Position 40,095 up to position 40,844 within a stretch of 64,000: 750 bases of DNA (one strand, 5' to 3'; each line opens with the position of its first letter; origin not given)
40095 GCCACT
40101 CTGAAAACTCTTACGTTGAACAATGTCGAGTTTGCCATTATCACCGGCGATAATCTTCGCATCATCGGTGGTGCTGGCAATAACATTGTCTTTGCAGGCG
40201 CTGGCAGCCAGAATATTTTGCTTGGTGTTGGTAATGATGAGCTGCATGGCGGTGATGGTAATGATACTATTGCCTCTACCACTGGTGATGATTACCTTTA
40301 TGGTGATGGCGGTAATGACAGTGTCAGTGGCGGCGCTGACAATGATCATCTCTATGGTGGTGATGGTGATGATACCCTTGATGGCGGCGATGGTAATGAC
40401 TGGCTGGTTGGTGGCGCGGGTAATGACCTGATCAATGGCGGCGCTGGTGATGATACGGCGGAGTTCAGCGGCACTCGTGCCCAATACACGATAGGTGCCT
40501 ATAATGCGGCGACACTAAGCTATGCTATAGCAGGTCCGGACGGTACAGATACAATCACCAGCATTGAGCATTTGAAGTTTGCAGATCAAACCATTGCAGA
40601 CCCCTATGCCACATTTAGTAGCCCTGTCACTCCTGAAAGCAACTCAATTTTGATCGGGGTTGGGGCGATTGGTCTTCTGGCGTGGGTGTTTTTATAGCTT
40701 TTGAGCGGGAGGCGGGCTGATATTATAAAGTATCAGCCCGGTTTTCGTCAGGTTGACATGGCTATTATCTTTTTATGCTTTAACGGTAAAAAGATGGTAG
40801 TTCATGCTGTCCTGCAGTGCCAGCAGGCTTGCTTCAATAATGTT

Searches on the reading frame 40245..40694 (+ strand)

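Call 92: search_protein_families(library=ncbifam, proteins=[window:40245-40694:+], max_evalue=1)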
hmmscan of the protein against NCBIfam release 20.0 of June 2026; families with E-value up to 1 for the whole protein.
window:40245-40694:+ (150 aa): 9 families
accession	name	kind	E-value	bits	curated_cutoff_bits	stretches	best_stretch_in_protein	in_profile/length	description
NF033943.0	RTX_toxin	subfamily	5.9e-15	54.5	1000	1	1-65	691-755/930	RTX family hemolysin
NF046115.1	Ca_rpt_SMc04171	equivalog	1.9e-14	53.8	625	1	2-75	419-492/574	SMc04171 family calcium-binding repeat protein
NF051884.1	ProteaseSapA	equivalog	6.6e-13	48.2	1200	2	53-118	341-407/644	protease SapA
NF033203.1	entero_EhxA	exception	1.3e-12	46.7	2000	1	1-65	724-788/997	enterohemolysin EhxA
NF050046.1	PueAB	exception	9.2e-09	34.2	670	2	32-96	504-568/616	polyurethane esterase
NF053766.1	ZapA_metallo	exception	2.8e-07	30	940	2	2-51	335-384/483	ZapA family metalloprotease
NF052454.1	BtaGlycanEglC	equivalog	3.2e-05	23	700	1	10-119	95-202/459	endo-1,3-1,4-beta-glycanase EglC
NF035945.1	Zn_serralysin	subfamily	5.6e-05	22.5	500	2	29-75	324-370/462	serralysin family metalloprotease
NF012103.0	blaGES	exception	0.032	13.7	625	1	16-91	187-261/287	GES family class A beta-lactamase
